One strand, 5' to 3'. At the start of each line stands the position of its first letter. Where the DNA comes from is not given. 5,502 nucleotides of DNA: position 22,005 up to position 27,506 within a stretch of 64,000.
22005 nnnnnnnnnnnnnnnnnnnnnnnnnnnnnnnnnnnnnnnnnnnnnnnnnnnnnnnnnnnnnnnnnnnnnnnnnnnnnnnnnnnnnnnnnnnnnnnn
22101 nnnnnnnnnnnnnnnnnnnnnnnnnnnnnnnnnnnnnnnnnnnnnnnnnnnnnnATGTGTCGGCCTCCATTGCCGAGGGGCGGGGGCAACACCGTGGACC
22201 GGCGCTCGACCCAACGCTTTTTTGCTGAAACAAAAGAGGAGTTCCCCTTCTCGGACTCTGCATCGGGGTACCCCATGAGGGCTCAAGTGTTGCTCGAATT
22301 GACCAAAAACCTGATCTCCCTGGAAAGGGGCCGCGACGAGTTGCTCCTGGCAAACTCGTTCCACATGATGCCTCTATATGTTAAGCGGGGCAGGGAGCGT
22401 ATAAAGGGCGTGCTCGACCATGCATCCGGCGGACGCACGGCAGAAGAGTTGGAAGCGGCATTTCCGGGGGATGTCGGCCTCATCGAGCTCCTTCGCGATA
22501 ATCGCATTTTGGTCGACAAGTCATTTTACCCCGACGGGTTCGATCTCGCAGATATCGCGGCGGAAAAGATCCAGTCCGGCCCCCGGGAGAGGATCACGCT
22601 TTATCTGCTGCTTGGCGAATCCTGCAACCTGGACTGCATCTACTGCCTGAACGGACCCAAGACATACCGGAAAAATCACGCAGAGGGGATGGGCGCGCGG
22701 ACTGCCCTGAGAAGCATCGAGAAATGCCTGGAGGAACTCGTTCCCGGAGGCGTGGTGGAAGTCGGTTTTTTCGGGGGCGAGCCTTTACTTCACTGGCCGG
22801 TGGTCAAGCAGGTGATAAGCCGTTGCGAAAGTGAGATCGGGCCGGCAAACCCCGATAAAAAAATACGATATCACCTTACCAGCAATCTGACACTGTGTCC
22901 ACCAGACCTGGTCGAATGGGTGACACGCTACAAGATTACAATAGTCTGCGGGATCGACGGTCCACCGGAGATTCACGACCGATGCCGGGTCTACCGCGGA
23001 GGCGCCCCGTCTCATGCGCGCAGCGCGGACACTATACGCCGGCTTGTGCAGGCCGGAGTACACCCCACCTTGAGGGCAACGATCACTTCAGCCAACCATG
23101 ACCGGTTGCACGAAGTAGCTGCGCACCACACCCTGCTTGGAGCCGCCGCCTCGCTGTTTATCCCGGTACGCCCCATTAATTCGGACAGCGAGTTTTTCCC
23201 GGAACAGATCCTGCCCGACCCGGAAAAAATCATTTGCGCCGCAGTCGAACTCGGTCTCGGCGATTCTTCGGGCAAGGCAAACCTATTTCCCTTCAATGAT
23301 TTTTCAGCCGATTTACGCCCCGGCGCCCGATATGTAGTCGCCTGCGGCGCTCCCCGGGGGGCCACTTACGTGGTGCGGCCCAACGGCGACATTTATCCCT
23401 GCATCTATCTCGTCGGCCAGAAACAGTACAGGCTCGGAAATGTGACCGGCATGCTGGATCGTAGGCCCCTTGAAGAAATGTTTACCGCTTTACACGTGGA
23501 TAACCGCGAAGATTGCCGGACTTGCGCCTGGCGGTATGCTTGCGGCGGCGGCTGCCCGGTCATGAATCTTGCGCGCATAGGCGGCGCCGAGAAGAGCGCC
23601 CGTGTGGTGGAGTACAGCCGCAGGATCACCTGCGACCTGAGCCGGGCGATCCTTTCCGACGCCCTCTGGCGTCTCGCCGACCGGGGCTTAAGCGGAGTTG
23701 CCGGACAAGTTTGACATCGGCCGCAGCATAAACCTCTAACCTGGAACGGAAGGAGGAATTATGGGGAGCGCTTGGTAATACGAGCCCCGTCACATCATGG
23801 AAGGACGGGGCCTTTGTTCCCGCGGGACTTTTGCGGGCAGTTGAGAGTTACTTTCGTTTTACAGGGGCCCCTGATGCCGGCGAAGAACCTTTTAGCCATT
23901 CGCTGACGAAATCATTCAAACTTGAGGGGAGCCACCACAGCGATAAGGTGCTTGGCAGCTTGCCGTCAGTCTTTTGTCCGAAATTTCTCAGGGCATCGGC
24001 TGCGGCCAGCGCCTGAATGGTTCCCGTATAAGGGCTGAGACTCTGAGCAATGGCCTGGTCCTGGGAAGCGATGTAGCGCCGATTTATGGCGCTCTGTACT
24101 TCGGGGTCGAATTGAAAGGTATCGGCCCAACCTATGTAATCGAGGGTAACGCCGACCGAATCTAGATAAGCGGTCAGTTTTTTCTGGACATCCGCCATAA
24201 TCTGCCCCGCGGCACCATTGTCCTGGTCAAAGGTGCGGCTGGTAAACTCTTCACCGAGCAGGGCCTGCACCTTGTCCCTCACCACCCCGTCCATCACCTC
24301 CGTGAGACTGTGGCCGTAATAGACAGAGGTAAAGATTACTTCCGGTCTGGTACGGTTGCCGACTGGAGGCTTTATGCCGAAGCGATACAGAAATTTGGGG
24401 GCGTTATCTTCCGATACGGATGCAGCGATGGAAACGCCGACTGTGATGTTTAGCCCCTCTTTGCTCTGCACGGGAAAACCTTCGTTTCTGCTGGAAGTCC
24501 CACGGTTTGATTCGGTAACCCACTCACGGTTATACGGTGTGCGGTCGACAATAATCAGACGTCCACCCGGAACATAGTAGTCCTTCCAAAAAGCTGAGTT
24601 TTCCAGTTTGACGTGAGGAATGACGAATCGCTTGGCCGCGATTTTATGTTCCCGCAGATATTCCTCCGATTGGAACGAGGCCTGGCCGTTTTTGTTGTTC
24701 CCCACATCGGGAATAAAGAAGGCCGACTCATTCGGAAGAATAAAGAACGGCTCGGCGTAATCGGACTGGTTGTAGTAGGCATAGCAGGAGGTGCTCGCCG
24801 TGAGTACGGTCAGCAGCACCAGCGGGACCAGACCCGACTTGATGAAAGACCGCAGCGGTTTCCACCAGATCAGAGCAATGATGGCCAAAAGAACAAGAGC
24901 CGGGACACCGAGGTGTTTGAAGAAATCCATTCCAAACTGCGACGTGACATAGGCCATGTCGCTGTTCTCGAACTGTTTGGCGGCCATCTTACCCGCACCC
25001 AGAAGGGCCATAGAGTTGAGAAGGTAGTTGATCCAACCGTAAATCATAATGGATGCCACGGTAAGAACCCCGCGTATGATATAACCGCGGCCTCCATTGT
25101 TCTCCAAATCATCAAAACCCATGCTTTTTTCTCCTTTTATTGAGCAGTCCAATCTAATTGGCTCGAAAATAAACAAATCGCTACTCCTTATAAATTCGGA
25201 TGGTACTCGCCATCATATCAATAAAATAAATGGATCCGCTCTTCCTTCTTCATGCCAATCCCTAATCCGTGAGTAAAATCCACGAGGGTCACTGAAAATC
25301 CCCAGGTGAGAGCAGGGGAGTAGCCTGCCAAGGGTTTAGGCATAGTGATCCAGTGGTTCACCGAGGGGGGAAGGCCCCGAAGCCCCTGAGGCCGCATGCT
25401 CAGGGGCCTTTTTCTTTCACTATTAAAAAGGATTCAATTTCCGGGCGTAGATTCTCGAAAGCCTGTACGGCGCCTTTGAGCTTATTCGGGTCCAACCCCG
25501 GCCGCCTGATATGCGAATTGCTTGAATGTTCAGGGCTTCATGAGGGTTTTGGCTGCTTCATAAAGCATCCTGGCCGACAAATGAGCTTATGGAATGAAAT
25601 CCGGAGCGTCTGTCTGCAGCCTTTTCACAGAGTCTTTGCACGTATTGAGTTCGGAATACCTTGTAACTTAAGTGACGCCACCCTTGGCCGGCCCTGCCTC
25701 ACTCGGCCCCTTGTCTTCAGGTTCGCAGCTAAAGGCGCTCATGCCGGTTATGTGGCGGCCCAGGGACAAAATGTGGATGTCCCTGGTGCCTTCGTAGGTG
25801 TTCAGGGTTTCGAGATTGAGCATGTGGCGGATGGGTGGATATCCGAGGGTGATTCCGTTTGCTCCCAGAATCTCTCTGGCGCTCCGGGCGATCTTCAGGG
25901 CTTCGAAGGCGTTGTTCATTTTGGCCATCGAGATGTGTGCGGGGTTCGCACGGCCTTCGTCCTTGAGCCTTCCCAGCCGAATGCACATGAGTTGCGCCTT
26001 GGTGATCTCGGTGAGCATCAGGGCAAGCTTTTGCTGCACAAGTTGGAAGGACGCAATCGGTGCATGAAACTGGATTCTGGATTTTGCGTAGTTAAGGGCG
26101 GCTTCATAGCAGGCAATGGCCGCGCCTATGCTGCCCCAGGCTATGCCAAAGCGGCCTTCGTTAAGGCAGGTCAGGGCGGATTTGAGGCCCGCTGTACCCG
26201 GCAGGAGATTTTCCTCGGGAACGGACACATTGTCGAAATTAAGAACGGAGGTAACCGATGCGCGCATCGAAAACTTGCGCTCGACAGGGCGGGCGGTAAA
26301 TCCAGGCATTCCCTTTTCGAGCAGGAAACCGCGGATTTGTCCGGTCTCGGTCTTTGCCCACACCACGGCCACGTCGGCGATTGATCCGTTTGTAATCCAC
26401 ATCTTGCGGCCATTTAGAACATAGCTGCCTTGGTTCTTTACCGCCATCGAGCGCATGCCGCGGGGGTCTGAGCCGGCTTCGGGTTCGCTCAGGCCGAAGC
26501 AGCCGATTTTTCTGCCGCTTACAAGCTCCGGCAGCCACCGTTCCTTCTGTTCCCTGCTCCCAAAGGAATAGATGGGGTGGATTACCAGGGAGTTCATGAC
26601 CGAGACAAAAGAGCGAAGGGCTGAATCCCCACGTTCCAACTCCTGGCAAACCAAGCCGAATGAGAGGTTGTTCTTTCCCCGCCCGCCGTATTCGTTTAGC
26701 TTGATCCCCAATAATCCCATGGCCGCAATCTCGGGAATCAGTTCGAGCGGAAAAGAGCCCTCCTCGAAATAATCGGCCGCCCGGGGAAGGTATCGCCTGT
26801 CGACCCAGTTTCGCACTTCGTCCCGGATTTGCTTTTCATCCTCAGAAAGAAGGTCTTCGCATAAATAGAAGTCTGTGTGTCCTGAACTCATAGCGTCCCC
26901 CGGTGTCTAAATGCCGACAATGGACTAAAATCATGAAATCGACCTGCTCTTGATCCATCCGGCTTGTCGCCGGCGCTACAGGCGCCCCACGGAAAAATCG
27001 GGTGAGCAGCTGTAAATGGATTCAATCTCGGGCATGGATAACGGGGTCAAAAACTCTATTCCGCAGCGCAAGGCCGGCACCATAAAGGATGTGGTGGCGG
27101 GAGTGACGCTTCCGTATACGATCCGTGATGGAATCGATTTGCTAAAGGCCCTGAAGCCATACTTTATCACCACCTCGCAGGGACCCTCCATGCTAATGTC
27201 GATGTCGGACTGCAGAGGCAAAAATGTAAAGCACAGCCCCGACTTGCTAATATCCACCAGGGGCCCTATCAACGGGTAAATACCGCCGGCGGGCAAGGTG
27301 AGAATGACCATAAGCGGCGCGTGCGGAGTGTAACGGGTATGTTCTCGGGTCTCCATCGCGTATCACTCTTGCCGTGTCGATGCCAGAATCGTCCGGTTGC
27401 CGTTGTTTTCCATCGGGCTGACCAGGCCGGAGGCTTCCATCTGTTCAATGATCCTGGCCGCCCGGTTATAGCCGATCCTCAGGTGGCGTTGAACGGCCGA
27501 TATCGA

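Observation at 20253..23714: Compact RiPP-like cluster: promoter, Cys-rich precursor, attenuator, two tandem rSAM/SPASM maturases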

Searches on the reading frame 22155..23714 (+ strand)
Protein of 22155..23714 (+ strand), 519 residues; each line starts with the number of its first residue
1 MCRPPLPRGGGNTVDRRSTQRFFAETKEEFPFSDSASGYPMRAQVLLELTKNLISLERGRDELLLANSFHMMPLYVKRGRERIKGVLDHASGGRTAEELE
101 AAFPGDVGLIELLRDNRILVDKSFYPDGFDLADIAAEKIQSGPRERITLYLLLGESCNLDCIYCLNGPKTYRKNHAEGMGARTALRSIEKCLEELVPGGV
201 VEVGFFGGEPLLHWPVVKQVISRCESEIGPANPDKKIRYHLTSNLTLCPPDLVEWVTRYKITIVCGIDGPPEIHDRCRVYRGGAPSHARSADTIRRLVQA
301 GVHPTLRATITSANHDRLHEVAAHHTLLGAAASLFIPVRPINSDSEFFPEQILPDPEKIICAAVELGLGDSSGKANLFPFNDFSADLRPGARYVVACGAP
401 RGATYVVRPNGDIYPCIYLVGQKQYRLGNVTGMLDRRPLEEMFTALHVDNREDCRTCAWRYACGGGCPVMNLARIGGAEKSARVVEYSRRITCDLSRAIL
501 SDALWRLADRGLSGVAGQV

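Call 3: search_protein_families(library=pfam, proteins=[window:22155-23714:+], max_evalue=0.1)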
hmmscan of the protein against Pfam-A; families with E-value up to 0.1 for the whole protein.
window:22155-23714:+ (519 aa): 3 families
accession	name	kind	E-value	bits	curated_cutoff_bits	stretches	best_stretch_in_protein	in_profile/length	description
PF04055.27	Radical_SAM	-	1.1e-14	55.4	29.5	1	154-304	4-143/166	Radical SAM superfamily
PF13353.11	Fer4_12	-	1.1e-05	26.2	22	1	146-228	7-81/137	4Fe-4S single cluster domain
PF13186.11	SPASM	-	0.00056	20.6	21.5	1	404-442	7-42/67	Iron-sulfur cluster-binding domain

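Call 4: search_protein_families(library=ncbifam, proteins=[window:22155-23714:+], max_evalue=0.1)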
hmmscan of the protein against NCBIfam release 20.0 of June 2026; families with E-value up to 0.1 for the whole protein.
window:22155-23714:+ (519 aa): 70 families (the best 25 are shown)
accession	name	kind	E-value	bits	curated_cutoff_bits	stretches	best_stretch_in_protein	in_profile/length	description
NF047865.1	rSAM_PapB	equivalog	2.6e-47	161.7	340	1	149-476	5-325/330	PapB family radical SAM/SPASM ranthipeptide maturase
TIGR04064.1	rSAM_nif11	equivalog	5.3e-46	157.3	518.7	2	136-315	67-242/459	nif11-like peptide radical SAM maturase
TIGR03974.1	rSAM_six_Cys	equivalog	4.3e-42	144.5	425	1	148-475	98-424/451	thioether cross-link-forming SCIFF peptide maturase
TIGR03906.1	quino_hemo_SAM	equivalog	4.3e-40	137.7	453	1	148-480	95-427/467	quinohemoprotein amine dehydrogenase maturation protein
NF040492.1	not_ScfB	exception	1.5e-38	132.9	855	1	149-472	97-420/450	ScfB-related radical SAM/SPASM orphan maturase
TIGR03978.1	rSAM_paired_1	equivalog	8.2e-28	97.4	370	2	153-342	89-271/466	His-Xaa-Ser system radical SAM maturase HxsB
TIGR04068.1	rSAM_ocin_clost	equivalog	3.4e-26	92.1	500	1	149-287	86-222/462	Cys-rich peptide radical SAM maturase CcpM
TIGR03942.1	sulfatase_rSAM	equivalog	7.5e-26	91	349.45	1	154-474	8-331/363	anaerobic sulfatase maturase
NF038107.1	rSAM_NF038107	equivalog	1e-23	83.8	600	2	145-320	83-258/444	Cys-every-fifth radical SAM/SPASM peptide maturase CefB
TIGR04280.1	geopep_mat_rSAM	hypoth_equivalog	5e-23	81.8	400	2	145-294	82-227/428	geopeptide radical SAM maturase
NF035951.1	rSAM_RumMC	equivalog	7.7e-23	80.9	720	1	110-300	78-262/510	RumMC family radical SAM sactipeptide maturase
NF041298.1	rSAM_mat_DynA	equivalog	1e-21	77.3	450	2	156-322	10-171/356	dynobactin maturation radical SAM/SPASM protein DynA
TIGR04463.1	rSAM_vs_C_rich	equivalog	2.6e-20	72.6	525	1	154-470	89-397/438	TIGR04463 family radical SAM/SPASM RiPP maturase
TIGR04163.1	rSAM_cobopep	equivalog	1.2e-19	70.4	375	1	148-487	65-407/428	peptide-modifying radical SAM enzyme CbpB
NF041300.1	rSAM_mat_DarW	exception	1.3e-19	70.3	650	1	141-469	35-368/415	radical SAM/SPASM peptide maturase DarW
TIGR04251.1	SCM_rSAM_ScmF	equivalog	1e-16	61.3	400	1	148-345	5-189/353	SynChlorMet cassette radical SAM/SPASM protein ScmF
TIGR04085.1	rSAM_more_4Fe4S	domain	6.2e-16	58.6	27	1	397-478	1-85/93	SPASM domain-containing protein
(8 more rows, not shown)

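Call 51: list_cluster_members(proteins=[P0003, P0001, window:22275-23714:+])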
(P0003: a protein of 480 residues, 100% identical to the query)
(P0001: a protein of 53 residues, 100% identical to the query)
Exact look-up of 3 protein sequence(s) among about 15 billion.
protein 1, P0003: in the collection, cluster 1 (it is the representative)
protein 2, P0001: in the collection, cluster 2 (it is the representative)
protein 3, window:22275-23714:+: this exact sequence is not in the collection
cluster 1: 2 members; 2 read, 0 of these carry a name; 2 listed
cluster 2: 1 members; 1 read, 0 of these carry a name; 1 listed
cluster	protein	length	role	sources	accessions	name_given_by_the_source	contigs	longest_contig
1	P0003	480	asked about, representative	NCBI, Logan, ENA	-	-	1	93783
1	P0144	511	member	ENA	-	-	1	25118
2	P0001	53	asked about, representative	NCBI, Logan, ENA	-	-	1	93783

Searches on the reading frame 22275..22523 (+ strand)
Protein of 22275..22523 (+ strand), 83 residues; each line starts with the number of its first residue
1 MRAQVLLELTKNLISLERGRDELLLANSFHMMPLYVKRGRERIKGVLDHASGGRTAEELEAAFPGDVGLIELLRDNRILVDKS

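Call 65: search_solved_structures(query=A6, max_evalue=10, show_alignments=2)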
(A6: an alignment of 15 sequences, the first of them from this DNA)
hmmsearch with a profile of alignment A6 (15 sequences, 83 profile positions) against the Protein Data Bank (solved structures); distinct sequences matched with E-value up to 10: 2.
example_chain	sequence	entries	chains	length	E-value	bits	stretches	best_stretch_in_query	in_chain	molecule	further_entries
5cwj_A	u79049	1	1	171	0.58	13.3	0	40-70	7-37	Designed helical repeat protein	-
6xh5_A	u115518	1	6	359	1.3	12.2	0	40-70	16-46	helical fusion design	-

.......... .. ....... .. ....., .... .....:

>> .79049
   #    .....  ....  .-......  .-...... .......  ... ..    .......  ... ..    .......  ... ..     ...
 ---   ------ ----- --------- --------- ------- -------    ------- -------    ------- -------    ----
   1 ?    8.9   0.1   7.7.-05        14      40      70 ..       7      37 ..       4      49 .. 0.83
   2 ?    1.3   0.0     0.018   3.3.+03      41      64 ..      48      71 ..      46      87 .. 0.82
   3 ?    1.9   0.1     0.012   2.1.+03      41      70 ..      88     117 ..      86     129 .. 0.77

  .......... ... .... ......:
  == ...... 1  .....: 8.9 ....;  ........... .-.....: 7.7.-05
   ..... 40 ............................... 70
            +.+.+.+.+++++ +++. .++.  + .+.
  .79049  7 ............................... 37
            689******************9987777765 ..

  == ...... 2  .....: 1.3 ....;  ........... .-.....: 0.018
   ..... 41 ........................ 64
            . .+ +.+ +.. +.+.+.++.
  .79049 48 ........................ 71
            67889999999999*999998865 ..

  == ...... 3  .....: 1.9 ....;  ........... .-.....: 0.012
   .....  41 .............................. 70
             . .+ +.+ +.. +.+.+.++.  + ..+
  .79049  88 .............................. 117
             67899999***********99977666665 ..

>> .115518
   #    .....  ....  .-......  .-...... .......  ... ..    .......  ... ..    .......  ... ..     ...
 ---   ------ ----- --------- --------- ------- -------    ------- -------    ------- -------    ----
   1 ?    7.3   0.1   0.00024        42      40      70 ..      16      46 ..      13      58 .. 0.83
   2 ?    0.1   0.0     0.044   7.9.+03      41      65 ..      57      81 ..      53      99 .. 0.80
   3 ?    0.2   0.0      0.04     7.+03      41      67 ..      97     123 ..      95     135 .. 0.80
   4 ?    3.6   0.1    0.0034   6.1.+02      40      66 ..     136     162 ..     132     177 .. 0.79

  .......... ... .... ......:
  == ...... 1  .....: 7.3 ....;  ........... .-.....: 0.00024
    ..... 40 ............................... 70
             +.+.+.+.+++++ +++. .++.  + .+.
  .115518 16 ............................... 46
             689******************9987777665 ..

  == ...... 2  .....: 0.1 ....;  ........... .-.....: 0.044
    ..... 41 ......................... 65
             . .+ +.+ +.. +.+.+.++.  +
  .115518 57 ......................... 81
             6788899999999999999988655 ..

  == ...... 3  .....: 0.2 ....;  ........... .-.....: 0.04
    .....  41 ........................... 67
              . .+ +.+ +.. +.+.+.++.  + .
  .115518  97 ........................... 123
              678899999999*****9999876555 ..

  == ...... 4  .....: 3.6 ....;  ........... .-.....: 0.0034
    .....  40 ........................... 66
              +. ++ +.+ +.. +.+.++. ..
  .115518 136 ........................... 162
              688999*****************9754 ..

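Call 66: search_protein_families(library=pfam, alignment_id=A6, max_evalue=10)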
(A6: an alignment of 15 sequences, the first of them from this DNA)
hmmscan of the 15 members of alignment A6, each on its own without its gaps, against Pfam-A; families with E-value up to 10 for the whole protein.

A. member 1, seq(83 aa): 0 families

B. families by the number of members that match (of 15 scanned): 3 families
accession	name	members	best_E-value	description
PF08040.16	NADH_oxidored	1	0.11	MNLL subunit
PF07878.17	RHH_5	1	0.14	CopG-like RHH_1 or ribbon-helix-helix domain, RHH_5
PF24994.1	GIL1_IRKI_C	1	0.34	GIL1/IRKI C-terminal domain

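Call 73: predict_structure(alignment_id=A6)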
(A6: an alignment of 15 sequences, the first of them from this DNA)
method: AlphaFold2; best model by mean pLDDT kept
length: 83 residues; sequences in the alignment: 15
mean_pLDDT: 91.0   pTM: 0.80
mean pLDDT of the five models: 91.0, 90.1, 89.6, 87.9, 86.8
residues with pLDDT >= 90: 68; 70-90: 12; 50-70: 2; < 50: 1
segments of 3 or more residues with pLDDT < 50: none
pLDDT, mean of each block of 10 residues (from residue 1): 80 93 94 91 94 90 93 94 86
secondary structure, 60 per line:
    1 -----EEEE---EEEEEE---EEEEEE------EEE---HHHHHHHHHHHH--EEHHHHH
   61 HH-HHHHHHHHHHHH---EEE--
elements in order: E6-9 E13-18 E22-27 E34-36 H40-51 H56-62 H64-75 E79-81

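Call 77: fold_search(model_id=the predicted structure, library=pdb)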
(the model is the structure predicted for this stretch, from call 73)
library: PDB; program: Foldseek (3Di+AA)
matches with E <= 10: 341; with E <= 0.001: 0
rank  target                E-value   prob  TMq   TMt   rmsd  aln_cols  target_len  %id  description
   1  8vpo                  1.1e-02  1.00  0.76  0.16   2.0        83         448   14  X-Ray Crystal Structure of TigE from Paramaledivibacter caminithermalis (released 2024-02-07)
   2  5lq4_B                1.4e-02  1.00  0.65  0.15   3.5        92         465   16  The Structure of ThcOx, the First Oxidase Protein from the Cyanobactin Pathways (released 2016-11-09)
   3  5v1v_A                2.7e-02  1.00  0.61  0.59   3.6        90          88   16  TbiB1 in Complex with the TbiA(alpha) Leader Peptide (released 2018-09-05)
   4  8t19_A                4.2e-02  1.00  0.72  0.70   2.7        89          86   15  RiPP precursor peptide recognition element (RRE) domain of Ocin-ThiF-like partner protein, PbtF, bound to an 8 residue (released 2024-06-12)
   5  4v1t_B                5.7e-02  0.98  0.54  0.09   4.3        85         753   15  Heterocyclase in complex with substrate and Cofactor (released 2015-01-14)
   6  4v1u_A                6.1e-02  0.96  0.52  0.08   4.3        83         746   16  Heterocyclase in complex with substrate and Cofactor (released 2015-01-14)
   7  8pz5_A                8.4e-02  0.99  0.69  0.15   3.1        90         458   14  Structure of ThcOx, solved at wavelength 3.099 A (released 2023-10-25)
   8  7ly7_B                1.1e-01  0.99  0.68  0.20   2.9        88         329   16  Crystal structure of the elongation module of the bacillamide NRPS, BmdB, in complex with the oxidase BmdC (released 2022-02-02)
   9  4v1v_B                1.1e-01  0.93  0.52  0.09   4.3        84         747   15  Heterocyclase in complex with substrate and Cofactor (released 2015-01-14)
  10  5lq4_A                1.2e-01  0.97  0.63  0.15   3.4        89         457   16  The Structure of ThcOx, the First Oxidase Protein from the Cyanobactin Pathways (released 2016-11-09)
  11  4bs9                  1.2e-01  0.96  0.55  0.09   4.1        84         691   13  Structure of the heterocyclase TruD (released 2013-11-06)
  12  4v1v_A                1.4e-01  0.90  0.54  0.09   4.2        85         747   16  Heterocyclase in complex with substrate and Cofactor (released 2015-01-14)
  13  5v1u_C                1.6e-01  0.95  0.58  0.57   3.7        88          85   15  TbiB1 in Complex with the TbiA(beta) Leader Peptide (released 2018-09-05)
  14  6gri_2                1.9e-01  0.91  0.58  0.23   3.2        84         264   14  E. coli Microcin synthetase McbBCD complex (released 2019-01-30)
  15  4v1u_B                2.8e-01  0.80  0.51  0.08   4.4        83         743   14  Heterocyclase in complex with substrate and Cofactor (released 2015-01-14)
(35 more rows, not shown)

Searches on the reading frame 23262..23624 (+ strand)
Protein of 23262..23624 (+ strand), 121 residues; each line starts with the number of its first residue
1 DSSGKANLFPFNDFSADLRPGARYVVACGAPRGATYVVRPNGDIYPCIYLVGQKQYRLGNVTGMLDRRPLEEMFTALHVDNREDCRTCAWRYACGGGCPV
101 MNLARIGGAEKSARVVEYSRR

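Call 83: search_protein_families(library=ncbifam, proteins=[window:23262-23624:+], max_evalue=0.001)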
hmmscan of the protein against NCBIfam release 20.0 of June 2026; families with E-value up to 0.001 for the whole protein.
window:23262-23624:+ (121 aa): 24 families
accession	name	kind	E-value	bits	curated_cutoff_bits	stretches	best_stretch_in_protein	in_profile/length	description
TIGR03974.1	rSAM_six_Cys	equivalog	3.4e-17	62.5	425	1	6-103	322-421/451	thioether cross-link-forming SCIFF peptide maturase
TIGR04085.1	rSAM_more_4Fe4S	domain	3.8e-17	62.5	27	1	28-110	1-86/93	SPASM domain-containing protein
TIGR04064.1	rSAM_nif11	equivalog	3.9e-17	62.1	518.7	1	23-112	329-414/459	nif11-like peptide radical SAM maturase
NF040492.1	not_ScfB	exception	7.3e-16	58.1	855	1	5-103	320-420/450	ScfB-related radical SAM/SPASM orphan maturase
NF047865.1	rSAM_PapB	equivalog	1.4e-15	57.4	340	1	19-107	238-325/330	PapB family radical SAM/SPASM ranthipeptide maturase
TIGR03906.1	quino_hemo_SAM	equivalog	1.7e-12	46.8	453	1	14-110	331-426/467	quinohemoprotein amine dehydrogenase maturation protein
TIGR04163.1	rSAM_cobopep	equivalog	1.1e-10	40.8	375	1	26-116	312-405/428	peptide-modifying radical SAM enzyme CbpB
TIGR03942.1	sulfatase_rSAM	equivalog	9e-10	38.1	349.45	1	33-105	255-331/363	anaerobic sulfatase maturase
NF041298.1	rSAM_mat_DynA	equivalog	1.6e-09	37.2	450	1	35-99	256-322/356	dynobactin maturation radical SAM/SPASM protein DynA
TIGR04083.1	rSAM_pep_methan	hypoth_equivalog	2.1e-09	36.8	300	1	33-109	240-321/376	TIGR04083 family peptide-modifying radical SAM enzyme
NF038107.1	rSAM_NF038107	equivalog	1.1e-08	34.4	600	1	14-102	314-404/444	Cys-every-fifth radical SAM/SPASM peptide maturase CefB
TIGR04463.1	rSAM_vs_C_rich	equivalog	3.4e-08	32.7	525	1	22-101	316-397/438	TIGR04463 family radical SAM/SPASM RiPP maturase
NF045574.1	sacti_mat_StsB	exception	6.3e-07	28.6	625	1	28-114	320-411/466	StsB family radical SAM/SPASM domain sactipeptide maturase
NF010321.0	PRK13758.1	equivalog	4.9e-06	25.9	441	1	34-99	263-331/370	anaerobic sulfatase-maturase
TIGR04136.1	rSAM_FibroRumin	equivalog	9.6e-06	24.7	400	1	24-104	341-424/458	FibroRumin system radical SAM peptide maturase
TIGR04250.1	SCM_rSAM_ScmE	equivalog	0.00087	18.3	400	0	20-109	245-338/358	SynChlorMet cassette radical SAM/SPASM protein ScmE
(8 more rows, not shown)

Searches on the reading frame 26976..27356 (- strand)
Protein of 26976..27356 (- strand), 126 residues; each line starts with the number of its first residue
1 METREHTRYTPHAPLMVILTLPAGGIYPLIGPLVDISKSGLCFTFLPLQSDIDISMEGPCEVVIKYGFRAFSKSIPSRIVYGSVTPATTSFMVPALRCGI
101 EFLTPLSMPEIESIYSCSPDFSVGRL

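Call 16: search_protein_families(library=pfam, proteins=[window:26976-27356:-], max_evalue=0.01)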
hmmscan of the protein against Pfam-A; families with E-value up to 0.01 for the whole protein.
window:26976-27356:- (126 aa): 1 family
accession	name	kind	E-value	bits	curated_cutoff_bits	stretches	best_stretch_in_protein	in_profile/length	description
PF07238.19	PilZ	-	0.0011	19.7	22.5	1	3-114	2-96/102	PilZ domain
